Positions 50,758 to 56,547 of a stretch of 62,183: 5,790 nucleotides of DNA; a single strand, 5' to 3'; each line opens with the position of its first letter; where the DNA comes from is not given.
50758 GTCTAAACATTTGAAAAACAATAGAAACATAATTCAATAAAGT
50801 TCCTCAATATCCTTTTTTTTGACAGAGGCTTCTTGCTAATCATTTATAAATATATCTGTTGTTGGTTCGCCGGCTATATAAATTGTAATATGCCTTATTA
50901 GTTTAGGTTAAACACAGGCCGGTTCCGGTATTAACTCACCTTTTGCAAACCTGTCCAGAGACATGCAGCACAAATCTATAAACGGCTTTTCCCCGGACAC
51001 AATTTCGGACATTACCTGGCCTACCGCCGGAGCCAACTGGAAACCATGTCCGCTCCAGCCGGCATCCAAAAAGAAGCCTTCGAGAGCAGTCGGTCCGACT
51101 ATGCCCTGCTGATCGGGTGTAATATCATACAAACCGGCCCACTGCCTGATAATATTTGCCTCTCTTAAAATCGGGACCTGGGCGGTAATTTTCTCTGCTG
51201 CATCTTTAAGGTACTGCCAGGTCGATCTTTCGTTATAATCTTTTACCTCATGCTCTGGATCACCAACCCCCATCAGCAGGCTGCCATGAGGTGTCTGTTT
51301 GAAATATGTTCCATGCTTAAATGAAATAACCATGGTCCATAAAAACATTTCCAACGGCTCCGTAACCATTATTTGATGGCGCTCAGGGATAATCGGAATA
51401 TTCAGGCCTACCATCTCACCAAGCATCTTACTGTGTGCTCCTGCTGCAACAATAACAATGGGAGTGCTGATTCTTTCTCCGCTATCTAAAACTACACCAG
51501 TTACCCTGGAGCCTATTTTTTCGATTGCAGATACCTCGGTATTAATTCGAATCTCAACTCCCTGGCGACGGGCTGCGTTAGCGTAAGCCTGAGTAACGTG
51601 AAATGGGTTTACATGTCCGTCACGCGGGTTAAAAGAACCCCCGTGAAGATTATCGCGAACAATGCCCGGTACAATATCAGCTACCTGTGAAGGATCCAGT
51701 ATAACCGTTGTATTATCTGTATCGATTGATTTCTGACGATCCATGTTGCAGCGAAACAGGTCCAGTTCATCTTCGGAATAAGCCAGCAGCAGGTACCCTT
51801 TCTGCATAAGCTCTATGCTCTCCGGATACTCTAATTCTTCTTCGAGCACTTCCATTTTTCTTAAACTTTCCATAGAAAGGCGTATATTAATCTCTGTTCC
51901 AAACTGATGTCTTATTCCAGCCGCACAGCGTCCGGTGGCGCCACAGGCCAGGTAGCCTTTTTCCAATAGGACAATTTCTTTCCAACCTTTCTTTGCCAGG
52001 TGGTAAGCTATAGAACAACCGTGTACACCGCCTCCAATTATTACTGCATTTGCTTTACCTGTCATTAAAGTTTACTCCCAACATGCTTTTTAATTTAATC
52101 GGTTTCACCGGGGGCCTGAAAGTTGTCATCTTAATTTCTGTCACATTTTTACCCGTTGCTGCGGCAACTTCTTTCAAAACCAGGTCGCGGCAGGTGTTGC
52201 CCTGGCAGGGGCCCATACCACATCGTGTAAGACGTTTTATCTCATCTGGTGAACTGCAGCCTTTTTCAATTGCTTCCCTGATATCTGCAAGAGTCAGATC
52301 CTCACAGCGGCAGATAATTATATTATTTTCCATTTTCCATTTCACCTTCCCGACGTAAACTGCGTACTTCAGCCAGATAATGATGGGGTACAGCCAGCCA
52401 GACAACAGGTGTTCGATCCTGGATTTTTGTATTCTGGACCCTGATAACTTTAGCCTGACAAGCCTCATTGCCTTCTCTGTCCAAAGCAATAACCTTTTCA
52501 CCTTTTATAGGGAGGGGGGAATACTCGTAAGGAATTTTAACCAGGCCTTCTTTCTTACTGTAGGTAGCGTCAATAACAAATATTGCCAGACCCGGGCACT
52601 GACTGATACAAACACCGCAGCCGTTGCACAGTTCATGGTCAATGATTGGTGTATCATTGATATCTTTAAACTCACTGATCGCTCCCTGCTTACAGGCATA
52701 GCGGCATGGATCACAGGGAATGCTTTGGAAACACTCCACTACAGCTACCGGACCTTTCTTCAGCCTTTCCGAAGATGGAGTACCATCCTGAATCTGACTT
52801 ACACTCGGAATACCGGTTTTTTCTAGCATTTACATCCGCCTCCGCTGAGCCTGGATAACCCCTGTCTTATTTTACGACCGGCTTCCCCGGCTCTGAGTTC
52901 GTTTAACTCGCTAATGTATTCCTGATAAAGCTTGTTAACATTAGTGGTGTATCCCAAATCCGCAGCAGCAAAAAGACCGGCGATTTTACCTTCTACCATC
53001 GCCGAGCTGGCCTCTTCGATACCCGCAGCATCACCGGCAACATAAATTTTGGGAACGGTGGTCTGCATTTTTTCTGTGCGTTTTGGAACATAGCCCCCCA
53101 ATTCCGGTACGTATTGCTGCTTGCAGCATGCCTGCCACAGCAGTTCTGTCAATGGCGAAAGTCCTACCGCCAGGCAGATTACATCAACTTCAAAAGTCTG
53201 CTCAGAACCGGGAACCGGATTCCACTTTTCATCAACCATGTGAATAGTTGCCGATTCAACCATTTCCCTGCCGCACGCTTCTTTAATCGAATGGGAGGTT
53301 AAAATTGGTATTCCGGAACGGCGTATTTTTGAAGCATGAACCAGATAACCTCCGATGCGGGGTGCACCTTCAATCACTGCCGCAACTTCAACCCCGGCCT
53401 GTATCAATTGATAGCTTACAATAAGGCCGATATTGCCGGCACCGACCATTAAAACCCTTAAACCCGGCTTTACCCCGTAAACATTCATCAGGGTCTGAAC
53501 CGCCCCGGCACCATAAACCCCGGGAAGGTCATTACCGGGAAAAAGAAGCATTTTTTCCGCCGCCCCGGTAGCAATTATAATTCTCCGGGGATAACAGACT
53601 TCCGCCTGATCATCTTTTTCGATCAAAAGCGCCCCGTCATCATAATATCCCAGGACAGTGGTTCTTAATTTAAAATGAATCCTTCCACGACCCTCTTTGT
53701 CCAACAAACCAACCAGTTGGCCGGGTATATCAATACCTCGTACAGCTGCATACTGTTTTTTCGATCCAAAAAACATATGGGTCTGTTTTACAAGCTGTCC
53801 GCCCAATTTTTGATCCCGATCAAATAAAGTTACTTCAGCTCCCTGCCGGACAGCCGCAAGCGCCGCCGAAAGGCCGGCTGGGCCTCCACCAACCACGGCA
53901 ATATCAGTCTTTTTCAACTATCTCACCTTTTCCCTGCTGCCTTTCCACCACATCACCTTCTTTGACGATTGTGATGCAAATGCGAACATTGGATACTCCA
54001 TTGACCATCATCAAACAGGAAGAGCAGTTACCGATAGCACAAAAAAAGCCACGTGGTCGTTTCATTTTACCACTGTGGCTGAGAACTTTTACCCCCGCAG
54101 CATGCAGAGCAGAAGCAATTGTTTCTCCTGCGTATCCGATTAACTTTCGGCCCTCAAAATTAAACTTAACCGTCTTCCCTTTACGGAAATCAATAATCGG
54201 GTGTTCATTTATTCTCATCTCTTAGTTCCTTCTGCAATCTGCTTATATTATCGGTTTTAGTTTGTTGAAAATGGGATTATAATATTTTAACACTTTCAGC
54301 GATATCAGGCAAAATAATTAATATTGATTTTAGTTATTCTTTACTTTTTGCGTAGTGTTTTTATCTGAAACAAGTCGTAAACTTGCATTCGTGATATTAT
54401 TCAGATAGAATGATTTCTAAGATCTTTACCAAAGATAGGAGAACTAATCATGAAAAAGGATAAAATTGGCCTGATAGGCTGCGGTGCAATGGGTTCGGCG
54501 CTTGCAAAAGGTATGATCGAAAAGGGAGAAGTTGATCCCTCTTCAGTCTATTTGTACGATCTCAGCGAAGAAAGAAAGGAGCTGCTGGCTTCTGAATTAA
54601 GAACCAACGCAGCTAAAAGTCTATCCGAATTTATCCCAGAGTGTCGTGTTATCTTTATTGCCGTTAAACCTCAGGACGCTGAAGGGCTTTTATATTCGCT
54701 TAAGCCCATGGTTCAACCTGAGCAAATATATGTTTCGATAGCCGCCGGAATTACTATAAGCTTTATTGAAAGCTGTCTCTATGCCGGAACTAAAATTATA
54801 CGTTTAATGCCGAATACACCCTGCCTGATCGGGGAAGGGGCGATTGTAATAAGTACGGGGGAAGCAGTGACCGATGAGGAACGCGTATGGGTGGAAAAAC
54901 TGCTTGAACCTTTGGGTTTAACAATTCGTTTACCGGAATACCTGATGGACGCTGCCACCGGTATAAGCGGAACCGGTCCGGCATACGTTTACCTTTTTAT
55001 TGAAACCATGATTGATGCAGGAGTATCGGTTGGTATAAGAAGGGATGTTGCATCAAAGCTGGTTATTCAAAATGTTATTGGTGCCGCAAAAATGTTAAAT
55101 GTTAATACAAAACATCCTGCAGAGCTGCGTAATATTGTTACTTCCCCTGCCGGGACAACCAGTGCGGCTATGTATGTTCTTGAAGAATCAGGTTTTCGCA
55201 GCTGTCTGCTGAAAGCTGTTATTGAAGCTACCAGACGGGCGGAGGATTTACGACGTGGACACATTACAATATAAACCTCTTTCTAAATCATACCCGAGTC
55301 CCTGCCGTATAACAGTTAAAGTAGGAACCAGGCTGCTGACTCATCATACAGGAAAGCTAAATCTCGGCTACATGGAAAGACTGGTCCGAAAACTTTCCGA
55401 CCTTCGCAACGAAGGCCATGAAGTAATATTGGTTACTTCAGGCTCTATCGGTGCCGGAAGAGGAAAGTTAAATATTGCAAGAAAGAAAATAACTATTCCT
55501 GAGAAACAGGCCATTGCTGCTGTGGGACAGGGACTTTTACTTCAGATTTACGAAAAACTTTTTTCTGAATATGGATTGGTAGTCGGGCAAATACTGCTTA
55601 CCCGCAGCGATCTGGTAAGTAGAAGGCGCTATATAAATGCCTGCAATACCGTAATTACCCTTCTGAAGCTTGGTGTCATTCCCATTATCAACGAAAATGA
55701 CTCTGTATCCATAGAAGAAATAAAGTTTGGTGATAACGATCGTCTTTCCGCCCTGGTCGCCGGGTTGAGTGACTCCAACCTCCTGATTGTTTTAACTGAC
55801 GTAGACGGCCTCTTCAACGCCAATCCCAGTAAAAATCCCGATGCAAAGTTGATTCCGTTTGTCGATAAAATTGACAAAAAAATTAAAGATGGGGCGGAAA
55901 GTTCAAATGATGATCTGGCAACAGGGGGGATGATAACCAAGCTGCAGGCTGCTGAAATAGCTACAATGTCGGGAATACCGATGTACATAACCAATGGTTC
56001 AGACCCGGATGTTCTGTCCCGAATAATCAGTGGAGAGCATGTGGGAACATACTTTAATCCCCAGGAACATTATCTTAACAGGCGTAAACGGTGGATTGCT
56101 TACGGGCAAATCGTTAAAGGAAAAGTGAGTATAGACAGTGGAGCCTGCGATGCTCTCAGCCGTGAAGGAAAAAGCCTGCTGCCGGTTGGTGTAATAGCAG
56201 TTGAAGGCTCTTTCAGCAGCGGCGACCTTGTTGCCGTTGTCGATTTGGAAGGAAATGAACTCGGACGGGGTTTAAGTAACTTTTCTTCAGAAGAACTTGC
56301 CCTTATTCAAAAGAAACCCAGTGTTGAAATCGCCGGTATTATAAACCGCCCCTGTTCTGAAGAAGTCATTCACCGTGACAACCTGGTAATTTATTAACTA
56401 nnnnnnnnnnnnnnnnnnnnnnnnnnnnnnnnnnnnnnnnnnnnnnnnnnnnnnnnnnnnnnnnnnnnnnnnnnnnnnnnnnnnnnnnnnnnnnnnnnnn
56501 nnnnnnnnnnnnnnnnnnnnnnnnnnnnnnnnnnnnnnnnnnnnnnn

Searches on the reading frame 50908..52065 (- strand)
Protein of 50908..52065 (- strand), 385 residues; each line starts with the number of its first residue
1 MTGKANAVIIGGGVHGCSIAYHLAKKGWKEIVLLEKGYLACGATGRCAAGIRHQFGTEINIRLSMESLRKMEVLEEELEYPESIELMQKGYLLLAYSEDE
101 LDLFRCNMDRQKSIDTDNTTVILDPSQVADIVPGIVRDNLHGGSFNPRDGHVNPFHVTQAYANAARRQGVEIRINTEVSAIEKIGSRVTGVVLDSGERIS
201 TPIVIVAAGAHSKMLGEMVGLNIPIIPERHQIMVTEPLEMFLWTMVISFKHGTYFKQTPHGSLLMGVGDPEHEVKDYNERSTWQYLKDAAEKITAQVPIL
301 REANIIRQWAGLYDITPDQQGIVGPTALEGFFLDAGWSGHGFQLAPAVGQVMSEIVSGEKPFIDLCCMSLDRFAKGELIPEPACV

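Call 9: search_protein_families(library=pfam, proteins=[window:50908-52065:-], max_evalue=0.001)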
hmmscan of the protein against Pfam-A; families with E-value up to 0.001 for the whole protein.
window:50908-52065:- (385 aa): 10 families
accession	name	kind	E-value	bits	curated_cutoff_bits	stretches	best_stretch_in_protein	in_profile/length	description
PF01266.30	DAO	-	2.5e-76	257.9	27.9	1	7-354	2-352/353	FAD dependent oxidoreductase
PF07992.20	Pyr_redox_2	-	3.3e-10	40.3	26.1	1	157-223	185-251/291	Pyridine nucleotide-disulphide oxidoreductase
PF01494.25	FAD_binding_3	-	1.8e-06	27.9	22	1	6-309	3-271/349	FAD binding domain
PF13738.12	Pyr_redox_3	-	2e-06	27.7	30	0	8-38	1-31/305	Pyridine nucleotide-disulphide oxidoreductase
PF00890.30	FAD_binding_2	-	4e-06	26.7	20.4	0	7-51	2-45/414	FAD binding domain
PF00070.33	Pyr_redox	-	4.1e-06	27.7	22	0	158-194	43-80/82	Pyridine nucleotide-disulphide oxidoreductase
PF03486.20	HI0933_like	-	1.9e-05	24.7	50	0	156-212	110-166/244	HI0933-like protein Rossmann domain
PF13454.12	NAD_binding_9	-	9.2e-05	22.9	21.8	0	160-209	104-153/155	FAD-NAD(P)-binding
PF13450.12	NAD_binding_8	-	0.00012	22.7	21.9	1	9-42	1-33/68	NAD(P)-binding Rossmann-like domain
PF01134.28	GIDA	-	0.00064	19.3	22.1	0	174-213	114-153/391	Glucose inhibited division protein A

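Call 53: search_solved_structures(query=window:50908-52062:-, max_evalue=1e-10)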
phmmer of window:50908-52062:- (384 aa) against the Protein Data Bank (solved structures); distinct sequences matched with E-value up to 1e-10: 29.
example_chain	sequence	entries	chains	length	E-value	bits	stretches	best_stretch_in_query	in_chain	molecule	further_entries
1y56_B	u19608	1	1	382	2.1e-64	221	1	3-377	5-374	sarcosine oxidase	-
3ada_B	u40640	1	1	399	6e-48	166.8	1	5-381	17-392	SARCOSINE OXIDASE BETA SUBUNIT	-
1vrq_B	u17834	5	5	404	6.2e-48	166.8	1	5-381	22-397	Sarcosine oxidase beta subunit | Subunit beta of sarcosine oxidase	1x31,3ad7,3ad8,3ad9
2gag_B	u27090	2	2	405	8e-48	166.4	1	5-381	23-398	heterotetrameric sarcosine oxidase beta-subunit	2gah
4pab_A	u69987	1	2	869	8.4e-41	143.3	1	3-374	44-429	Dimethylglycine dehydrogenase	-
4p9s_A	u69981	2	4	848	6.9e-40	140.3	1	3-374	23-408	Dimethylglycine dehydrogenase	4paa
5l46_A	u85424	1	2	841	3e-38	134.9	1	3-374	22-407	Dimethylglycine dehydrogenase, mitochondrial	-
4ysh_A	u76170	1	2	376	8.1e-28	100.6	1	5-372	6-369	Glycine oxidase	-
3if9_A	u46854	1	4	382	4.4e-25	91.6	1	5-359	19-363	Glycine oxidase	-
1ryi_A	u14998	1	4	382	5.4e-25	91.3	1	5-359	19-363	GLYCINE OXIDASE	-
9woz_A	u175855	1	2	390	5.7e-25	91.2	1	5-359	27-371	Glycine oxidase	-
1ng3_A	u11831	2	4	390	1.1e-24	90.3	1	5-359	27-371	Glycine oxidase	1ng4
7cyx_A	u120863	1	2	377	1.8e-22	83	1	4-359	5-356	Glycine oxidase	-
1pj5_A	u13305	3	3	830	9.1e-22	80.7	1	6-237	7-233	N,N-dimethylglycine oxidase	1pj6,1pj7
3gsi_A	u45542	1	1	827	1.1e-21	80.4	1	6-237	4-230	N,N-dimethylglycine oxidase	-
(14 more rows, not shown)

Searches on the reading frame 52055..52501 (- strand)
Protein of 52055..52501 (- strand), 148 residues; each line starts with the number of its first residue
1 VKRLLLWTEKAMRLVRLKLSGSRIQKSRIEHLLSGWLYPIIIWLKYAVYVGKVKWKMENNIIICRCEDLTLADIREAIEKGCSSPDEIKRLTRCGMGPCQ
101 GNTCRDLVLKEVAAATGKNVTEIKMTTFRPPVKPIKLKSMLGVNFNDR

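Call 9: search_protein_families(library=pfam, proteins=[window:52055-52501:-], max_evalue=0.001)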
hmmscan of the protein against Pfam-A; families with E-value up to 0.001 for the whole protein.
window:52055-52501:- (148 aa): 2 families
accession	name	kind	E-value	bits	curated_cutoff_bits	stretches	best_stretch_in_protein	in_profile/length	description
PF17806.6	SO_alpha_A3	-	6.7e-15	55.6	23.1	1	63-140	6-83/87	Sarcosine oxidase A3 domain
PF04324.20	Fer2_BFD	-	3.6e-10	40.5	26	1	62-108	1-44/50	BFD-like [2Fe-2S] binding domain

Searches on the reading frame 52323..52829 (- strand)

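Call 9: search_protein_families(library=pfam, proteins=[window:52323-52829:-], max_evalue=0.001)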
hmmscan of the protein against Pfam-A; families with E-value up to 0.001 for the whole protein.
window:52323-52829:- (168 aa): 8 families
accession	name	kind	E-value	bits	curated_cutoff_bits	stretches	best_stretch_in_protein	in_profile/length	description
PF00037.32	Fer4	-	1.7e-06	28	21.1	1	61-83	1-23/24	4Fe-4S binding domain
PF13237.11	Fer4_10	-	7.3e-06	26.3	25.5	1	61-98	2-22/53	4Fe-4S dicluster domain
PF12838.12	Fer4_7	-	1.9e-05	25.5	27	1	38-79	4-49/52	4Fe-4S dicluster domain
PF12837.12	Fer4_6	-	0.00015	22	25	1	61-81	2-22/24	4Fe-4S binding domain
PF14697.11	Fer4_21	-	0.0002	21.9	35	1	31-79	3-52/59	4Fe-4S dicluster domain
PF12797.12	Fer4_2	-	0.00037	20.7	24.5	1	61-79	3-21/22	4Fe-4S binding domain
PF12800.12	Fer4_4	-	0.00047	20.7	24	1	66-79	2-15/17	4Fe-4S binding domain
PF25160.1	LdpA_Fe-S-bd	-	0.00052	20.2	27.6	0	40-83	7-43/49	LdpA Fe-S cluster-binding domain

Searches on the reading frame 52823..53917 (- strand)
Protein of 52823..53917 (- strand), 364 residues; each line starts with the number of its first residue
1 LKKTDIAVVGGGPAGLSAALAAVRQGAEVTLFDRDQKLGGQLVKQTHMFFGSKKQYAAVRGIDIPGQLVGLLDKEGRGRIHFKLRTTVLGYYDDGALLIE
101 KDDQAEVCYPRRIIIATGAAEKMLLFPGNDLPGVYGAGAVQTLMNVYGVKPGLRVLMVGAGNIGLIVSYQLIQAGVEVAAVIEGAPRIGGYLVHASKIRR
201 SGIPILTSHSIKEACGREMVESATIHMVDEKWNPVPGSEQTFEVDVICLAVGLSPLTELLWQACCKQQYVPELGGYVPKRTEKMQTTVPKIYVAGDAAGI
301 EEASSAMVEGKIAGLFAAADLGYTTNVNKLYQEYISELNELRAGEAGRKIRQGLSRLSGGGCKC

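Call 9: search_protein_families(library=pfam, proteins=[window:52823-53917:-], max_evalue=0.001)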
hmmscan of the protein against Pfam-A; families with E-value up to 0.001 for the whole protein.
window:52823-53917:- (364 aa): 13 families
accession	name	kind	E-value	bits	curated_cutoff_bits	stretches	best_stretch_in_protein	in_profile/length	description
PF07992.20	Pyr_redox_2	-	2.9e-35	122.6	26.1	1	5-310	2-291/291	Pyridine nucleotide-disulphide oxidoreductase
PF12831.13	FAD_oxidored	-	3.2e-13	50.2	27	1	5-61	1-59/416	FAD dependent oxidoreductase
PF01266.30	DAO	-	8.2e-12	45.7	27.9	1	5-41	1-38/353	FAD dependent oxidoreductase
PF13738.12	Pyr_redox_3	-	7.7e-11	42.2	30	1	110-295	125-305/305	Pyridine nucleotide-disulphide oxidoreductase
PF13450.12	NAD_binding_8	-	1.2e-10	41.9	21.9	1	8-42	1-35/68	NAD(P)-binding Rossmann-like domain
PF03486.20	HI0933_like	-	1.3e-09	38.3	50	1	5-42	2-39/244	HI0933-like protein Rossmann domain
PF00070.33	Pyr_redox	-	2.1e-09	38.2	22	1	6-39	2-35/82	Pyridine nucleotide-disulphide oxidoreductase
PF01134.28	GIDA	-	2.3e-08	34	22.1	1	5-43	1-39/391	Glucose inhibited division protein A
PF00890.30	FAD_binding_2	-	3e-07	30.4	20.4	1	5-43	1-39/414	FAD binding domain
PF01494.25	FAD_binding_3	-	3.3e-07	30.3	22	1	3-37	1-35/349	FAD binding domain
PF01946.23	Thi4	-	9.8e-06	25.4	26.2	0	3-43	17-58/235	Thi4 family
PF01262.27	AlaDh_PNT_C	-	6.2e-05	23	23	1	3-43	28-68/214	Alanine dehydrogenase/PNT, C-terminal domain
PF13241.12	NAD_binding_7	-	0.0001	23.3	22.1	0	2-35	6-39/104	Putative NAD(P)-binding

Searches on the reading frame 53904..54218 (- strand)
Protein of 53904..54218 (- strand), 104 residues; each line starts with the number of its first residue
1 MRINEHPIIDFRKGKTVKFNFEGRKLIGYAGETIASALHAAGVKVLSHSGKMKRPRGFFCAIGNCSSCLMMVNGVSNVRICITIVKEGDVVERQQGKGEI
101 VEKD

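Call 9: search_protein_families(library=pfam, proteins=[window:53904-54218:-], max_evalue=0.001)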
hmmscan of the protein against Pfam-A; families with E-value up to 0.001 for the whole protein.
window:53904-54218:- (104 aa): 1 family
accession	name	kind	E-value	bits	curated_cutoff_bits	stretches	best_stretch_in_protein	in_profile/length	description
PF13510.11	Fer2_4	-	2e-27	95.5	22.8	1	15-95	2-81/82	2Fe-2S iron-sulfur cluster binding domain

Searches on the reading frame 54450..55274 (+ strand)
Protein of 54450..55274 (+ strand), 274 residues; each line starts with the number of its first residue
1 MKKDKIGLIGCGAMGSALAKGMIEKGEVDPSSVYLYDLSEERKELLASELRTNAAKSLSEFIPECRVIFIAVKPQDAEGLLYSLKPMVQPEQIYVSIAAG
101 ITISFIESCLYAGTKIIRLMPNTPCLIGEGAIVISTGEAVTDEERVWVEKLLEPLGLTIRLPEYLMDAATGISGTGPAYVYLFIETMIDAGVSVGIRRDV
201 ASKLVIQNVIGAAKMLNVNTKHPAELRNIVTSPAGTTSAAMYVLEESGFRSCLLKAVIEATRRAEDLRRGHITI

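Call 9: search_protein_families(library=pfam, proteins=[window:54450-55274:+], max_evalue=0.001)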
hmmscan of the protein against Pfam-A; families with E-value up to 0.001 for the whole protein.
window:54450-55274:+ (274 aa): 6 families
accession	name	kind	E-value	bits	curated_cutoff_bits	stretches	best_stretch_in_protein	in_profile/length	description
PF14748.11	P5CR_dimer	-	1.4e-37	128.6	25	1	163-266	1-104/105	Pyrroline-5-carboxylate reductase dimerisation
PF03807.23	F420_oxidored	-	2.2e-17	63.9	21.6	1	5-100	1-94/94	NADP oxidoreductase coenzyme F420-dependent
PF03446.21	NAD_binding_2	-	4.4e-10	40.2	21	1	5-96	1-91/161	NAD binding domain of 6-phosphogluconate dehydrogenase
PF01210.29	NAD_Gly3P_dh_N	-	0.00019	21.9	23.1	0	5-102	1-107/158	NAD-dependent glycerol-3-phosphate dehydrogenase N-terminus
PF02558.23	ApbA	-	0.00032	20.8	22.2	0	6-100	1-102/150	Ketopantoate reductase PanE/ApbA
PF01408.29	GFO_IDH_MocA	-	0.00057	21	24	0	5-75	2-73/120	Oxidoreductase family, NAD-binding Rossmann fold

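Call 29: search_protein_families(library=ncbifam, proteins=[window:54450-55274:+], max_evalue=0.00001)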
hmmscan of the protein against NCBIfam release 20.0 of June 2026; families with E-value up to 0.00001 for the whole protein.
window:54450-55274:+ (274 aa): 7 families
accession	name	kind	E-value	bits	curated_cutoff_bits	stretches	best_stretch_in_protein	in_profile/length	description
TIGR00112.1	proC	equivalog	3.8e-80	269.3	196.75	1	6-267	1-263/263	pyrroline-5-carboxylate reductase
NF005813.0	PRK07679.1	exception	1.5e-56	191.9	404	1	2-267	2-268/279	pyrroline-5-carboxylate reductase ProI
NF008839.0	PRK11880.2-4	equivalog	6.4e-39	133.8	288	1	5-265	3-250/252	pyrroline-5-carboxylate reductase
NF005814.0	PRK07680.1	equivalog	4.7e-34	117.8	278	1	5-247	2-244/275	late competence protein ComER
NF005384.0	PRK06928.1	exception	4.9e-26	91.9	301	1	4-243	2-243/277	pyrroline-5-carboxylate reductase ProG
NF005063.0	PRK06476.1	equivalog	1.7e-13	50.7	254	1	5-263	2-252/258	pyrroline-5-carboxylate reductase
NF009830.0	PRK13304.1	equivalog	1.3e-07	31.4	267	1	5-69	3-66/265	aspartate dehydrogenase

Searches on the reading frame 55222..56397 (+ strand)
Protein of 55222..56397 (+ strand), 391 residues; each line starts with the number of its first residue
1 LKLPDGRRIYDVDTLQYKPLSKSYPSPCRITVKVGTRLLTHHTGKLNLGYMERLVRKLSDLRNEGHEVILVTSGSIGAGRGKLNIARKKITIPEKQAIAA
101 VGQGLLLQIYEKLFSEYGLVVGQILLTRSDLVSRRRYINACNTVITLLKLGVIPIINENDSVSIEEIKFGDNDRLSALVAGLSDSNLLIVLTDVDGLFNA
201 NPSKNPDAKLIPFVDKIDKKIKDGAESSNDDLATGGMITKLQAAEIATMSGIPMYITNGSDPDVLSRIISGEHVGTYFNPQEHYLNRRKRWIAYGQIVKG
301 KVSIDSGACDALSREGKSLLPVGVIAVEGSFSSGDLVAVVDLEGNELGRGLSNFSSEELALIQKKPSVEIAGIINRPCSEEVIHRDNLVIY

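Call 29: search_protein_families(library=ncbifam, proteins=[window:55222-56397:+], max_evalue=0.00001)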
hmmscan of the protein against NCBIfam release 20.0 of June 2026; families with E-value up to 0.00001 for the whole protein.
window:55222-56397:+ (391 aa): 5 families
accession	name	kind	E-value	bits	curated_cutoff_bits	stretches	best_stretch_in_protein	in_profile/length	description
TIGR01027.1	proB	equivalog_domain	8.8e-135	449.5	186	1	29-390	2-363/363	glutamate 5-kinase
TIGR01092.1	P5CS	equivalog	1.8e-51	175.3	796.75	1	29-284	9-279/715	delta l-pyrroline-5-carboxylate synthetase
NF040647.1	IPPK_Arch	equivalog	3.4e-15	56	120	1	45-276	18-257/259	isopentenyl phosphate kinase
TIGR02076.1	pyrH_arch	equivalog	2e-11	43.9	158.05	1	173-277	119-220/222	UMP kinase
TIGR02078.1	AspKin_pair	subfamily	2.2e-06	27.3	242.4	1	140-217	146-226/327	putative Pyrococcus aspartate kinase subunit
